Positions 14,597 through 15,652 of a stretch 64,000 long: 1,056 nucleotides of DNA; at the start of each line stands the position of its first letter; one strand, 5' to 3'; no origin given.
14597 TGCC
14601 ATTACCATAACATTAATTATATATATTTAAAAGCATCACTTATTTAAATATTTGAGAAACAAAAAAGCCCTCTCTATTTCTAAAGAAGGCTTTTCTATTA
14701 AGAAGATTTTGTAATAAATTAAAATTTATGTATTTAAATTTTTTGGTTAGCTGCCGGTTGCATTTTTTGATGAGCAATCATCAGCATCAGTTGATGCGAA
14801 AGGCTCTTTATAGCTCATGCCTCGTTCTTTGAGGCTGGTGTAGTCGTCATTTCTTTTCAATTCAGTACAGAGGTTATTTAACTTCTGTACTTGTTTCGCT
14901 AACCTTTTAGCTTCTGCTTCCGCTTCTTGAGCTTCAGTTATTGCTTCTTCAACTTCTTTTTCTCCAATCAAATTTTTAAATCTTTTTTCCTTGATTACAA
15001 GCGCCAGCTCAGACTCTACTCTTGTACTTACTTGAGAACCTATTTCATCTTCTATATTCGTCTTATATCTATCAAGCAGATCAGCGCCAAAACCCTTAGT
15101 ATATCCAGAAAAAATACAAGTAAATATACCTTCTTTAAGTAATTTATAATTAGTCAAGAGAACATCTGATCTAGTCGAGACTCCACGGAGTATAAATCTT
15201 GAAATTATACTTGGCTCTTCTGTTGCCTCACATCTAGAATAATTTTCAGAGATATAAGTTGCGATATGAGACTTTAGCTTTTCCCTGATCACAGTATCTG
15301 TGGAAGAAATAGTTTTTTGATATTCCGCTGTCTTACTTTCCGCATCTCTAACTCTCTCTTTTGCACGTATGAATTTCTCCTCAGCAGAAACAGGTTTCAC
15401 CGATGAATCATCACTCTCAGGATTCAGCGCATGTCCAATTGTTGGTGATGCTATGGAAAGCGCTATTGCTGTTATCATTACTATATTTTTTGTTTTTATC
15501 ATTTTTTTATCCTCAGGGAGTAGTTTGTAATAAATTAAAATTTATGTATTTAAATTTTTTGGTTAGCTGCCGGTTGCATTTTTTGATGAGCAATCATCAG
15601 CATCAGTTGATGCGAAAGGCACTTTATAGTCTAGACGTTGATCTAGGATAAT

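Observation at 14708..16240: Tandem secreted paralogs that have diverged everywhere except a nucleotide-identical 97-bp 3' module (last 19 codons + 3' UTR)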

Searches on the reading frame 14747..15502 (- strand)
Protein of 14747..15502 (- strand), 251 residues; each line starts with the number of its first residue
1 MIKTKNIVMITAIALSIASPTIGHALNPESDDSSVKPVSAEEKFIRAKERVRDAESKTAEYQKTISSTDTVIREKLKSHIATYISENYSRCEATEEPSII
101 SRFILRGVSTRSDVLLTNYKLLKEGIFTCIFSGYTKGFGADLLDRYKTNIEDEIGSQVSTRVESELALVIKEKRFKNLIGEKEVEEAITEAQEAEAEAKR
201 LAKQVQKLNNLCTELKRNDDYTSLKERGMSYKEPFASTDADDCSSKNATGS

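Call 7: search_protein_families(library=pfam, proteins=[window:14747-15502:-], max_evalue=1)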
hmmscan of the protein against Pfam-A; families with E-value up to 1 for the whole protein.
window:14747-15502:- (251 aa): 3 families
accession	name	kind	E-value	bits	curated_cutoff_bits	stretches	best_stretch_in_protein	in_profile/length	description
PF19964.5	EAD11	-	0.0033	17.8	26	1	174-219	5-51/80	Effector-associated domain 11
PF06810.17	Phage_scaffold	-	0.02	15.3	35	1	179-240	20-84/170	Phage capsid assembly scaffolding protein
PF10972.13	CsiV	-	0.94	9.8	27.4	0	180-224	65-115/230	Peptidoglycan-binding protein, CsiV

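Call 8: search_protein_families(library=ncbifam, proteins=[window:14747-15502:-], max_evalue=1)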
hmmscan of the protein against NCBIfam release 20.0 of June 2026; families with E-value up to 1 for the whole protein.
window:14747-15502:- (251 aa): 5 families
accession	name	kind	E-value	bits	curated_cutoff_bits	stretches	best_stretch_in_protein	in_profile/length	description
NF045621.1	Npun_F0813_fam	hypoth_equivalog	0.026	14.2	210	1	143-217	105-177/221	Npun_F0813 family protein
NF007218.0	PRK09639.1-2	equivalog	0.033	13.9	265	0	188-233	105-152/185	RNA polymerase sigma factor SigX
NF040689.1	MtrAB_MtrA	equivalog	0.087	12.1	300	1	7-72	72-131/219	MtrAB system response regulator MtrA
TIGR02421.1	QEGLA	hypoth_equivalog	0.094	12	338.65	1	40-107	107-174/368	flavohemoglobin expression-modulating QEGLA motif protein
NF047839.1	PspM_Rv2743c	equivalog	0.25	11.2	80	1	176-209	114-147/220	phage shock envelope stress response protein PspM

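Call 9: find_homologous_proteins(query=window:14747-15502:-, max_evalue=0.01)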
Query window:14747-15502:- (251 aa): 2 proteins with E <= 0.01 among 933 candidates.
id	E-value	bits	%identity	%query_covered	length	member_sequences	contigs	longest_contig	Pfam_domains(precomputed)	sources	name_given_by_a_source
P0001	1.2e-153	527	100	100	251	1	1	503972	-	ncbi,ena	-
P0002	3.2e-24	104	39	100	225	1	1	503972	-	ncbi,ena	-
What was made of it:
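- Tried and rejected: The word-indexed 5.8e9-cluster search found only A and B (call 9).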

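Call 10: find_encoding_contigs(protein=window:14747-15502:-, flank=10000)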
Protein window:14747-15502:- (251 aa): no gene with exactly this product is on record in the collection.

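Call 13: find_related_loci(query=A1, collection=genome_contigs, flank=10000)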
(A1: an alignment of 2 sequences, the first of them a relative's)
Query A1 (251 aa) in genome_contigs; peptide patterns used: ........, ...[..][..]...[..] (x = any residue, [..] = any of these).
131 stretches matched a pattern, but none encodes a relative of the query by tblastn (E <= 1e-3).

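Call 14: find_related_loci(query=A1, collection=metagenome_contigs, flank=10000)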
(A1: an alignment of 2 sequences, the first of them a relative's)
Query A1 (251 aa) in metagenome_contigs; peptide patterns used: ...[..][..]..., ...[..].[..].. (x = any residue, [..] = any of these).
600 stretches matched a pattern, but none encodes a relative of the query by tblastn (E <= 1e-3).

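Call 15: find_related_loci(query=A1, collection=viral_contigs, flank=10000)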
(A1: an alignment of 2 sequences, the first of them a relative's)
Query A1 (251 aa) in viral_contigs; peptide patterns used: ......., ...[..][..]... (x = any residue, [..] = any of these).
61 stretches matched a pattern, but none encodes a relative of the query by tblastn (E <= 1e-3).
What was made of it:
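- Tried and rejected: Back-translated pattern scans of genome, metagenome and viral contigs gave nothing (calls 13-15).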

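Call 24: predict_structure(alignment_id=A1)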
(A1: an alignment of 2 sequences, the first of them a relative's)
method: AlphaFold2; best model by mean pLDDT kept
length: 251 residues; sequences in the alignment: 2
mean_pLDDT: 35.6   pTM: 0.21
mean pLDDT of the five models: 35.6, 34.6, 34.5, 33.9, 33.9
residues with pLDDT >= 90: 0; 70-90: 0; 50-70: 3; < 50: 248
segments of 3 or more residues with pLDDT < 50: 1-185, 190-192, 194-251
pLDDT, mean of each block of 10 residues (from residue 1): 27 32 28 42 44 43 38 40 36 30 25 26 32 30 35 33 34 37 47 45 43 37 36 33 36 40
secondary structure, 60 per line:
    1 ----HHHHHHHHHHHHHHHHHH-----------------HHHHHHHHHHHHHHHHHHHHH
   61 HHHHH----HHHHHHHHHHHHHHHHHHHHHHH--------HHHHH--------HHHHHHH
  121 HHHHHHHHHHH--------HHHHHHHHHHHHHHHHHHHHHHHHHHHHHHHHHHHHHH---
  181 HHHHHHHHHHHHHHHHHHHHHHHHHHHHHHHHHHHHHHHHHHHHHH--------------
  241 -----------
elements in order: H5-22 H40-65 H70-92 H101-105 H114-131 H140-177 H181-226
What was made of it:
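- Tried and rejected: AlphaFold2 on A gave pLDDT 35.6 and was unusable (call 24).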

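Call 35: search_protein_families(library=phrogs, proteins=[P0001, P0002], max_evalue=1)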
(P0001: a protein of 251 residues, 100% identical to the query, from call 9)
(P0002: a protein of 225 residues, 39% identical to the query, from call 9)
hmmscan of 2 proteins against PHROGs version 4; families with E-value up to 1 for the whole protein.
P0001 (251 aa): 2 families
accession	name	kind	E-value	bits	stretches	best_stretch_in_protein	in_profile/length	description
phrog_34398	-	unknown function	0.04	14.9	1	180-230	6-56/149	-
phrog_5328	-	unknown function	0.58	11.6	0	180-227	21-70/101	-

P0002 (225 aa): 2 families
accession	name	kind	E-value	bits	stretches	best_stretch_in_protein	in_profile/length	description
phrog_20224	-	unknown function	0.064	14.4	1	117-183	17-83/143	-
phrog_28709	-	unknown function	0.091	13.8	1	35-64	33-62/69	-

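Call 36: search_protein_families(library=padloc, proteins=[P0001, P0002], max_evalue=1)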
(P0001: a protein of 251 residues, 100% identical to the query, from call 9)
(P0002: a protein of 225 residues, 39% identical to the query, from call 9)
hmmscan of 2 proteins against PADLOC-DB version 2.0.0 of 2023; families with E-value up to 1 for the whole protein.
P0001 (251 aa): 1 family
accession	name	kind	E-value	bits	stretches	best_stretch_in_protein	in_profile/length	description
PDLC01157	Mem_03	-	0.01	14.1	1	141-211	7-80/167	"Membrane protein (2TM at N-terminus and a globular domain) in type III operon, could be a CARF domain diverged beyond r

P0002 (225 aa): 0 families

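Call 37: search_solved_structures(query=A1, max_evalue=10)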
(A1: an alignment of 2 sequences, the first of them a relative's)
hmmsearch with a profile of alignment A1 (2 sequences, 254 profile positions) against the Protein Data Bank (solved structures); distinct sequences matched with E-value up to 10: 6.
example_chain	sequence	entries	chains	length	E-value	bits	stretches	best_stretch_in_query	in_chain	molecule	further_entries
8vd6_A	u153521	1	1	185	0.033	16.6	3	170-217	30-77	CAP REPEAT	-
7t3i_A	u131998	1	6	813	0.26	13.6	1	142-210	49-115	Rix7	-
6mat_A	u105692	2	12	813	0.26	13.6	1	142-210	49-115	Rix7 mutant | Rix7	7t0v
3cw1_E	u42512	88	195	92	0.28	13.5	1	104-137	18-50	Small nuclear ribonucleoprotein E | SmE | Sm-E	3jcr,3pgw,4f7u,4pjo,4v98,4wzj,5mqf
6qdv_e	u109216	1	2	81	0.32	13.3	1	105-137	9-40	Small nuclear ribonucleoprotein E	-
5gm6_V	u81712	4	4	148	0.69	12.2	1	106-177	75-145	U2 snRNP component IST3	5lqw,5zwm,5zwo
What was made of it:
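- Tried and rejected: Pfam, NCBIfam, PHROGs, PADLOC and PDB sequence searches gave nothing above threshold (calls 7, 8, 35-37).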

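Call 38: search_protein_representatives(alignment_id=A1)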
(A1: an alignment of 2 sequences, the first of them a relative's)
Query: 2 sequences, 254 profile positions. Proteins with E-value up to 0.001 (for the whole library): 5; up to 1e-10: 2; up to 1e-30: 2. The best 5 are listed.
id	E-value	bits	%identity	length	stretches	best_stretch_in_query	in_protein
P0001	8.8e-142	487.0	-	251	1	1-254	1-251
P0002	1.0e-116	404.9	-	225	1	1-254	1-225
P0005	1.1e-07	47.6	-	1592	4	184-244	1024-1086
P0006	3.6e-05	39.4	-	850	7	202-243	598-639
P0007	3.0e-04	36.4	-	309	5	4-40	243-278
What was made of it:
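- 14747..15502 (-): Gene A (251 aa): downstream paralog with a signal-peptide-like N-terminus (residues 1-25, 15428-15502), a helical body and the shared tail. The only matches among 5.8e9 clustered proteins and 1.84e9 representatives are A and B themselves (calls 9, 38).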

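Call 45: find_encoding_contigs(protein=P0002, flank=2000, max_places=3)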
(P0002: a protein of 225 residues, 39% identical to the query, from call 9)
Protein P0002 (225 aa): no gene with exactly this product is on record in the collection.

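Call 53: search_dna_similar(query=P0001, collection=phages, mode=protein, max_evalue=0.1, max_rows=5)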
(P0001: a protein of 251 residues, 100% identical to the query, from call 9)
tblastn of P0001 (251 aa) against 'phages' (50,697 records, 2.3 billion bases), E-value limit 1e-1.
No match.

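Call 54: search_dna_similar(query=P0002, collection=plasmids, mode=protein, max_evalue=0.1, max_rows=5)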
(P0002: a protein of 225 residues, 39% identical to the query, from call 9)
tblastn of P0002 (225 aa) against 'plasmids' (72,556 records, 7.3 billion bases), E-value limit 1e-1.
No match.
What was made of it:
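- On Gene conversion / concerted evolution between paralogs: No ortholog or other homologue exists in any collection searched (calls 9, 13-15, 38, 53, 54).
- Tried and rejected: tblastn against phage and plasmid records gave nothing (calls 53, 54).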

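Call 72: find_homologous_proteins(query=P0004, max_evalue=1e-20)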
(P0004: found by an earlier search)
Query P0004 (367 aa): 13 proteins with E <= 1e-20 among 1903 candidates.
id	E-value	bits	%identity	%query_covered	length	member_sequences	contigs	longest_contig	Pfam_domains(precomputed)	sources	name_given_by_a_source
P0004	2.8e-246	834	100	100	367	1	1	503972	-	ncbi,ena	-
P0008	6.7e-82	293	40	98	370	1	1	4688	PF01872.23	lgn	-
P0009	1.3e-80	289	42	98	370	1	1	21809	-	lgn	-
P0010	3.8e-64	235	37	98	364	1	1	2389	-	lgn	-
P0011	4.0e-63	232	37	96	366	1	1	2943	PF01872.23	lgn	-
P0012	8.9e-59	217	33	98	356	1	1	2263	-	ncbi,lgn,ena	-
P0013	2.9e-58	216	34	98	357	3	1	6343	-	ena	-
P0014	1.6e-48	184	32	98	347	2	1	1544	PF01872.23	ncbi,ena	-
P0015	6.0e-48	182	33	98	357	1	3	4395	-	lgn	-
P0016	2.6e-36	143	31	95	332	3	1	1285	-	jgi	jgi:pyrimidine deaminase RibD-like protein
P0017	8.2e-36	142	31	93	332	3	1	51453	-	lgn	-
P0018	1.5e-34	138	31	93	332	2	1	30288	-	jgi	jgi:pyrimidine deaminase RibD-like protein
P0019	2.1e-33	134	31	90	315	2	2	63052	-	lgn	-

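Call 73: find_encoding_contigs(protein=P0009, flank=6000, max_places=2)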
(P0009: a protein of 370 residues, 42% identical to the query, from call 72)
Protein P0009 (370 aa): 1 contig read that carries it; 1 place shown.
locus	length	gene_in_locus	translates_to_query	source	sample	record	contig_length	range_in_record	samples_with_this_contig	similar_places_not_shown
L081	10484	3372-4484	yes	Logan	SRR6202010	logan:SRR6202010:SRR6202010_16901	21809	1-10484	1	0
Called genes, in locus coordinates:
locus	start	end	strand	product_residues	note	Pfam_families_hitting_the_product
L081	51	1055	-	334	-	PF02016:Peptidase_S66, PF17676:Peptidase_S66C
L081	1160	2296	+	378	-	PF00676:E1_dh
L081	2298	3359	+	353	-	PF02779:Transket_pyr, PF02780:Transketolase_C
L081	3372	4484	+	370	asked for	-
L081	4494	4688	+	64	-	-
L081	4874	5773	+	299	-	PF16881:LIAS_N, PF04055:Radical_SAM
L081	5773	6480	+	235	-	-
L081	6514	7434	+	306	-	PF02779:Transket_pyr, PF02780:Transketolase_C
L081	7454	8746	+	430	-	PF00364:Biotin_lipoyl, PF25984:BSH_YknX (faint), PF25997:BSH_YhbJ (faint), PF02817:E3_binding, PF00198:2-oxoacid_dh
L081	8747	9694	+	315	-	-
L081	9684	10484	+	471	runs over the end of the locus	PF00890:FAD_binding_2 (faint), PF01134:GIDA (weak), PF01266:DAO (faint), PF01494:FAD_binding_3 (faint), PF07992:Pyr_redox_2, PF13738:Pyr_redox_3, PF00070:Pyr_redox, PF02852:Pyr_redox_dim, +2 more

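Call 74: find_encoding_contigs(protein=P0008, flank=6000, max_places=2)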
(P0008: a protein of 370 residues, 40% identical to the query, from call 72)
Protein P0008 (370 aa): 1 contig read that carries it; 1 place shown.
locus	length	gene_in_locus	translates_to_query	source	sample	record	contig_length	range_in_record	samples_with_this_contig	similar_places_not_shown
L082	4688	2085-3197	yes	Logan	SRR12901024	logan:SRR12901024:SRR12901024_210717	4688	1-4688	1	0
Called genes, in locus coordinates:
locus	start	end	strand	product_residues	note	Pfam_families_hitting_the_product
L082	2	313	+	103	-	?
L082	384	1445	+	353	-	PF02779:Transket_pyr, PF02780:Transketolase_C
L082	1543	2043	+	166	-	-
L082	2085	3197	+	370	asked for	PF01872:RibD_C (weak)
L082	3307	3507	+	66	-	-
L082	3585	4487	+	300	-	PF16881:LIAS_N, PF04055:Radical_SAM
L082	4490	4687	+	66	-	?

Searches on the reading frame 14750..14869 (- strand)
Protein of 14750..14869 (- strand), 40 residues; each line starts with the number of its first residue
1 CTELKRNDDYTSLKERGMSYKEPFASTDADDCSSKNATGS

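Call 44: find_homologous_proteins(query=window:14750-14869:-, max_evalue=10)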
Query seq(40 aa): no candidate shares three 5-residue words with the query. No homologue found.
